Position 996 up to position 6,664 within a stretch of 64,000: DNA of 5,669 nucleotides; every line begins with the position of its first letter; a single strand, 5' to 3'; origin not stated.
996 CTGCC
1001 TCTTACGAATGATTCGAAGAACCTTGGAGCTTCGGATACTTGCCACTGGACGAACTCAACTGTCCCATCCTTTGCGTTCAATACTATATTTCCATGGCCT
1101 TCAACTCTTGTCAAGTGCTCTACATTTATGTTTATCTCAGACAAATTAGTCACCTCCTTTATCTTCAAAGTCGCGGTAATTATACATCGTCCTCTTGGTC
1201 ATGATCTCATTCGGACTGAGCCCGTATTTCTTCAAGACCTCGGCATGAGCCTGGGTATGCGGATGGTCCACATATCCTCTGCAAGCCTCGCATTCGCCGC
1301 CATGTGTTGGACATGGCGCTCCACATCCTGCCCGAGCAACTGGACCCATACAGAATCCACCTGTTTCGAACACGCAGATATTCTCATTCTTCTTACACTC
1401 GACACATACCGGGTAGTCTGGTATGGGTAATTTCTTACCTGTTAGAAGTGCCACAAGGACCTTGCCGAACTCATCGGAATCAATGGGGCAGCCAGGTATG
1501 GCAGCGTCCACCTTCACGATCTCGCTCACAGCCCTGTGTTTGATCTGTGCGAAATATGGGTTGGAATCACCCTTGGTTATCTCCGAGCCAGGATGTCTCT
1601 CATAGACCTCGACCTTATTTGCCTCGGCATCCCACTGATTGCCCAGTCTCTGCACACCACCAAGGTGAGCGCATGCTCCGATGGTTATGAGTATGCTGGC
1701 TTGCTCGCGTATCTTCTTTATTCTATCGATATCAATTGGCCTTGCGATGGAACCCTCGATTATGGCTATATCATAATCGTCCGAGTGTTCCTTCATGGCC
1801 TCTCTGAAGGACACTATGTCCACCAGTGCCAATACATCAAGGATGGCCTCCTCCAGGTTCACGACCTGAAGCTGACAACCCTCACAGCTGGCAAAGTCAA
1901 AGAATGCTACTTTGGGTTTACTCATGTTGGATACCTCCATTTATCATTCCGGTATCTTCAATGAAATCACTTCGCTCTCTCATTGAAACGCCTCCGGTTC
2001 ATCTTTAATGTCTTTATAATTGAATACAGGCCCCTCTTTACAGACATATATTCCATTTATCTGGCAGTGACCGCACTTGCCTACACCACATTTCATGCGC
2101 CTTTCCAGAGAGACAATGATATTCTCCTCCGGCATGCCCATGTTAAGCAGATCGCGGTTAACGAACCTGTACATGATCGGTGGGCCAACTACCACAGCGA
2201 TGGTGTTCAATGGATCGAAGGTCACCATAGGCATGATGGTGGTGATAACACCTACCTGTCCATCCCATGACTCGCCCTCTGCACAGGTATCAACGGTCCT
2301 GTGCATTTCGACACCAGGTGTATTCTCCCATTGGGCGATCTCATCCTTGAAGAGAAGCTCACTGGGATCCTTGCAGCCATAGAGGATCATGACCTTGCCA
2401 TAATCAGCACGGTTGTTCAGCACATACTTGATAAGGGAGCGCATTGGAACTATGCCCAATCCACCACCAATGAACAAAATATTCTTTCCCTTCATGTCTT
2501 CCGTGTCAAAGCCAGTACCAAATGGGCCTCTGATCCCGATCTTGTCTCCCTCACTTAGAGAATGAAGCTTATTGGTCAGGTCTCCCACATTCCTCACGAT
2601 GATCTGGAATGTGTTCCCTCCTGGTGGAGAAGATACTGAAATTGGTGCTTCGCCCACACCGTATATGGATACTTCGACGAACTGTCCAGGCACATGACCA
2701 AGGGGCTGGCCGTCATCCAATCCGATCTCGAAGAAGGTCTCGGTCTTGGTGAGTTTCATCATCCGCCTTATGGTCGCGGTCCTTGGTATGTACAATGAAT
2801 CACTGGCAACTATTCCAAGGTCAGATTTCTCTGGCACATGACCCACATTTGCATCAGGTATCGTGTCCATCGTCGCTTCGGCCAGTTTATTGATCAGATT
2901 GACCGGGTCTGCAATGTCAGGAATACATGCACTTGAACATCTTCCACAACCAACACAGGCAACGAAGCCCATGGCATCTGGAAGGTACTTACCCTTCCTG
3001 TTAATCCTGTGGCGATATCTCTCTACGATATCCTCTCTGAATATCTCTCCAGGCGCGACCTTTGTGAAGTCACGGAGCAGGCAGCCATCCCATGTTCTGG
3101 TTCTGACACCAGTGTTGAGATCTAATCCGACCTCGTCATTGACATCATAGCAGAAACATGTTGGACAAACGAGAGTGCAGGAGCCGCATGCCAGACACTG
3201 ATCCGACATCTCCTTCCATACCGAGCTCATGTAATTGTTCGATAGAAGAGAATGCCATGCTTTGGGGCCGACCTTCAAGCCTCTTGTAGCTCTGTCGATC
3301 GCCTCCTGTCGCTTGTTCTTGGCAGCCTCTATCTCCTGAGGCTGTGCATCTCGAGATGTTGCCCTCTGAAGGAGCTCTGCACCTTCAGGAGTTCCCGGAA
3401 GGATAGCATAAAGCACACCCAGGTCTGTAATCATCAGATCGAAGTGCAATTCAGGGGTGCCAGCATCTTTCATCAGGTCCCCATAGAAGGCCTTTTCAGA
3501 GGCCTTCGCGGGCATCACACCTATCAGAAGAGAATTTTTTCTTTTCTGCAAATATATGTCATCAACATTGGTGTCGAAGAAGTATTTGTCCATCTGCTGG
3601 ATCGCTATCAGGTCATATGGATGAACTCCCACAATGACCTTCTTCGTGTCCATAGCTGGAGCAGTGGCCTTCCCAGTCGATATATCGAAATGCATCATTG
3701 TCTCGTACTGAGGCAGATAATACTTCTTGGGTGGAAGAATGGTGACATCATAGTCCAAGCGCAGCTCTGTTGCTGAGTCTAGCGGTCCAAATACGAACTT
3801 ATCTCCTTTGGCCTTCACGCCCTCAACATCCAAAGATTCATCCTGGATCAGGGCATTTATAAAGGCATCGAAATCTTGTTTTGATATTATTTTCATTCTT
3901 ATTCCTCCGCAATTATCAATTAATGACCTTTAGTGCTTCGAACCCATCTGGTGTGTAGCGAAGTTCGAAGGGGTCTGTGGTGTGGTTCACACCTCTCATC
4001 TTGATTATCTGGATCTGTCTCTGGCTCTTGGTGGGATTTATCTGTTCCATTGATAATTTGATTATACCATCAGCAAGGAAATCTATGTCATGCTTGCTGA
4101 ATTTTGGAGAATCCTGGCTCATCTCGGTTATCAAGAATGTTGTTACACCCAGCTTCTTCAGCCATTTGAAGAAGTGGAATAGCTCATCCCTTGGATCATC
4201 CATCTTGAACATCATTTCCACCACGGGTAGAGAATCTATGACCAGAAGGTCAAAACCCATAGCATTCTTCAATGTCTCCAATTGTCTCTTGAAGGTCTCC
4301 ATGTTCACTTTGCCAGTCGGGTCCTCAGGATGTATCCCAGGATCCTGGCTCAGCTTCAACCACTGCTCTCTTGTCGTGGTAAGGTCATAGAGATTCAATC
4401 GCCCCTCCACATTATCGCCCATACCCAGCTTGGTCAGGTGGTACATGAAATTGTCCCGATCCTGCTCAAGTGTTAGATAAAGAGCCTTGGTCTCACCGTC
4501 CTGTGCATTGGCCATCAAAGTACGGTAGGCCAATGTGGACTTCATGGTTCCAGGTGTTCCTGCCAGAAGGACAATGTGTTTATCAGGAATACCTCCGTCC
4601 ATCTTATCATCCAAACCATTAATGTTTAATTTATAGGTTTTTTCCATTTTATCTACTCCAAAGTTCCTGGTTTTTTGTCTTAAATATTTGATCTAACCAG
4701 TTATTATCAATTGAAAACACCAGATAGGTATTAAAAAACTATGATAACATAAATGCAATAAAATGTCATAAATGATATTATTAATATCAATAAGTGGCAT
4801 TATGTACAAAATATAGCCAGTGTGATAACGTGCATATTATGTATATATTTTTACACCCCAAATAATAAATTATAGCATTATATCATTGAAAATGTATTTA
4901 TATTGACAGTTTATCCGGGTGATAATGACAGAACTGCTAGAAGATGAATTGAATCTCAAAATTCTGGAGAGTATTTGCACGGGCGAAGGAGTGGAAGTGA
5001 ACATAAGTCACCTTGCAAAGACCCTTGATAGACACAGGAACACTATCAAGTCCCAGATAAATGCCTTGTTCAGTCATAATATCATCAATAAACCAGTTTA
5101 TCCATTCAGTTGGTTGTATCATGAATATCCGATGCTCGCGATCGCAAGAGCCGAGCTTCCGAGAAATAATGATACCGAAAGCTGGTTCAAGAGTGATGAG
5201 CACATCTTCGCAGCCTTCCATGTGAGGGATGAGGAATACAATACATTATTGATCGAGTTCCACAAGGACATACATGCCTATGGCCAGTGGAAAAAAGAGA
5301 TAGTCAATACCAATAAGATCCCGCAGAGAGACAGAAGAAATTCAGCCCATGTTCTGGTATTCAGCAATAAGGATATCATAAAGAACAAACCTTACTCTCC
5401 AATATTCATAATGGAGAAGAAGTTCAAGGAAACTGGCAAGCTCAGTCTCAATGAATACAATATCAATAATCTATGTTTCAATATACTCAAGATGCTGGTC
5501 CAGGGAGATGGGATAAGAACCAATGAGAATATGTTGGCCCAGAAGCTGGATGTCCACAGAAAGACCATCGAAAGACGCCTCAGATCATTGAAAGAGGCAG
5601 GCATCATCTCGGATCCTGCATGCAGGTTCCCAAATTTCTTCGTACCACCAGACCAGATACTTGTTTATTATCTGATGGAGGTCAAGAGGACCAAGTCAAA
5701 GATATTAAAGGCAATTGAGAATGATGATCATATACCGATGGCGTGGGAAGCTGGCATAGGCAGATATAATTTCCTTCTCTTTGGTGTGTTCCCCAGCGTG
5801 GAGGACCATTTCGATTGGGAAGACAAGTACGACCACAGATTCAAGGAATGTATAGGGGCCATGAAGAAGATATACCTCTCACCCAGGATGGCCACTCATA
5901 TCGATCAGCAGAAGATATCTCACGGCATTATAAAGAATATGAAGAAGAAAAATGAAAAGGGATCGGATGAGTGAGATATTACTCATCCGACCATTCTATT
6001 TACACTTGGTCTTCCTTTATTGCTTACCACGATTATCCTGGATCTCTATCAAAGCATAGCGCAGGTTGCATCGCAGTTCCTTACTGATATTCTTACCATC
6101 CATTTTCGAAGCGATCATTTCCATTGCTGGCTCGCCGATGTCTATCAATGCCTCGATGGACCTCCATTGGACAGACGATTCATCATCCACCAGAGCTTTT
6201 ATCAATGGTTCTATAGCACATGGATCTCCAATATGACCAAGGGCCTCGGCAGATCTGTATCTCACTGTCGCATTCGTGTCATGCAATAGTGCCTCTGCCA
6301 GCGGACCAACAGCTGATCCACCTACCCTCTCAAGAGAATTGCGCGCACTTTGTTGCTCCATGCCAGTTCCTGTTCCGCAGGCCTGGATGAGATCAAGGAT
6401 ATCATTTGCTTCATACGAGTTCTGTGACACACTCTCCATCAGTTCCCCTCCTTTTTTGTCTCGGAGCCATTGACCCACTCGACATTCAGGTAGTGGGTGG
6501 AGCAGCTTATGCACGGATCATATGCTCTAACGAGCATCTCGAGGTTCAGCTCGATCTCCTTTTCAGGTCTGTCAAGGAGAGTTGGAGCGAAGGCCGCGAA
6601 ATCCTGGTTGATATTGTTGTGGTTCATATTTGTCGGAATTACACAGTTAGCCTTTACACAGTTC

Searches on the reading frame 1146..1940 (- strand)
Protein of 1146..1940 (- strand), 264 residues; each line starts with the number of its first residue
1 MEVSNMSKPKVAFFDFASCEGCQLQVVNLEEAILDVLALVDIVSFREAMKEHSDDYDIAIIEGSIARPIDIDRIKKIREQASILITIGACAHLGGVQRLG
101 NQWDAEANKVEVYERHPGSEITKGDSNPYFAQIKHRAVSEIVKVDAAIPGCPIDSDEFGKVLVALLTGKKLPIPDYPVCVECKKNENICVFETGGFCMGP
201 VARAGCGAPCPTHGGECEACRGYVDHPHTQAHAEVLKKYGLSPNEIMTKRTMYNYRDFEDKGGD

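Call 5: search_protein_families(library=pfam, proteins=[window:1146-1940:-], max_evalue=0.001)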
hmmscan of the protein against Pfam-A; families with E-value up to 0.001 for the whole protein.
window:1146-1940:- (264 aa): 1 family
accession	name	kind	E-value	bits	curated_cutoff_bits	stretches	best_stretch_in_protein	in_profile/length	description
PF01058.29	Oxidored_q6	-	2.2e-23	82.8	27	1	19-165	1-128/128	NADH ubiquinone oxidoreductase, 20 Kd subunit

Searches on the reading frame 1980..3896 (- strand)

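Call 5: search_protein_families(library=pfam, proteins=[window:1980-3896:-], max_evalue=0.001)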
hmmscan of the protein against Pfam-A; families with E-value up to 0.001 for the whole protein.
window:1980-3896:- (638 aa): 7 families
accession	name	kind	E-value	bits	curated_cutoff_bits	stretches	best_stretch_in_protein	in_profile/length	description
PF17179.9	Fer4_22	-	1.4e-29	103.2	27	1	233-327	1-94/95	4Fe-4S dicluster domain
PF00175.26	NAD_binding_1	-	2.4e-13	51.1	22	1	475-580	1-108/109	Oxidoreductase NAD-binding domain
PF10418.14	DHODB_Fe-S_bind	-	6.4e-11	42.2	23.9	1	598-630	1-40/41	Iron-sulfur cluster binding domain of dihydroorotate dehydrogenase B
PF13183.11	Fer4_8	-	7.5e-06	26.8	27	0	210-246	46-66/68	4Fe-4S dicluster domain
PF12838.12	Fer4_7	-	4.3e-05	24.3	27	0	226-246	30-50/52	4Fe-4S dicluster domain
PF13187.11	Fer4_9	-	4.7e-05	23.8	27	0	220-246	23-49/52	4Fe-4S dicluster domain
PF00970.30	FAD_binding_6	-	0.00022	21.9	21.1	1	377-461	5-96/99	Oxidoreductase FAD-binding domain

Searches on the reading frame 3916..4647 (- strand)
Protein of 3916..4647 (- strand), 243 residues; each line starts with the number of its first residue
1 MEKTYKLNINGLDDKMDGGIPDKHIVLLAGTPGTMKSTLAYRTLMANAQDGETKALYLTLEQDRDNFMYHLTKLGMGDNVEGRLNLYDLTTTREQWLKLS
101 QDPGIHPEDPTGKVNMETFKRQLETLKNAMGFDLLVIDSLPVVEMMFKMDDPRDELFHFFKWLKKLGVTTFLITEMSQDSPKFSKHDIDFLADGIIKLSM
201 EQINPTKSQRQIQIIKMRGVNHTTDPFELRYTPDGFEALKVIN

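Call 5: search_protein_families(library=pfam, proteins=[window:3916-4647:-], max_evalue=0.001)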
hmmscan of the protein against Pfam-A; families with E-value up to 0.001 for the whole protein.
window:3916-4647:- (243 aa): 3 families
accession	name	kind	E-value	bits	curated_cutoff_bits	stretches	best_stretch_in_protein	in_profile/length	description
PF06745.19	ATPase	-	1.1e-37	130.1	26.6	1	8-235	4-223/231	KaiC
PF03796.21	DnaB_C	-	1.2e-06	28.5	27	1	12-166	9-164/255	DnaB-like helicase C terminal domain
PF13481.12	AAA_25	-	1.6e-06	28.3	27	1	16-142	26-154/195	AAA domain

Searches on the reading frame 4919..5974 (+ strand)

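Call 5: search_protein_families(library=pfam, proteins=[window:4919-5974:+], max_evalue=0.001)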
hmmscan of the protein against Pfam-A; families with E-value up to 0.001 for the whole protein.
window:4919-5974:+ (351 aa): 6 families
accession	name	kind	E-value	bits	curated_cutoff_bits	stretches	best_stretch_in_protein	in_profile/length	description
PF08279.18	HTH_11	-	1.1e-07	32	25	1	188-230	4-47/55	HTH domain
PF13730.12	HTH_36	-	1.3e-05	25.3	25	0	205-230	30-55/55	Helix-turn-helix domain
PF12840.13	HTH_20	-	1.7e-05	25.2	27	0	206-230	24-48/51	Helix-turn-helix domain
PF13556.12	HTH_30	-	4e-05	23.8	27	0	204-226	16-38/59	PucR C-terminal helix-turn-helix domain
PF25212.1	HVO_A0114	-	0.00016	21.8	27.6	0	11-57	23-67/84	HVO_A0114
PF25213.1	HVO_A0261_N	-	0.0002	21.6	35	0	203-231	27-55/86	HVO_A0261 N-terminal domain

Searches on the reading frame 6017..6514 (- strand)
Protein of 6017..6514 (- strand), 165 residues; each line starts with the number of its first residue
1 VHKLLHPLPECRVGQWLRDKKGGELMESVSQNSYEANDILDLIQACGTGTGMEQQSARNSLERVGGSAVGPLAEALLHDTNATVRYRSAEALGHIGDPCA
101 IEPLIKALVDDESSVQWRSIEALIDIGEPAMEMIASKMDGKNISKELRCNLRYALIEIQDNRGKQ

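Call 5: search_protein_families(library=pfam, proteins=[window:6017-6514:-], max_evalue=0.001)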
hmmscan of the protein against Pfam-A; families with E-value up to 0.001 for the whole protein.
window:6017-6514:- (165 aa): 4 families
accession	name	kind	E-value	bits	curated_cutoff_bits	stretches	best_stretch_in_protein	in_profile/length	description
PF13646.12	HEAT_2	-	1.7e-11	44.7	27.7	1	71-130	3-62/88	HEAT repeats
PF03130.22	HEAT_PBS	-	7.5e-11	41.8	20.9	1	84-110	1-27/27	PBS lyase HEAT-like repeat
PF02985.28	HEAT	-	3.6e-06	27.2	23.5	0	71-96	3-28/31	HEAT repeat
PF13513.12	HEAT_EZ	-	0.00045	21.1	27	0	68-95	29-55/55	HEAT-like repeat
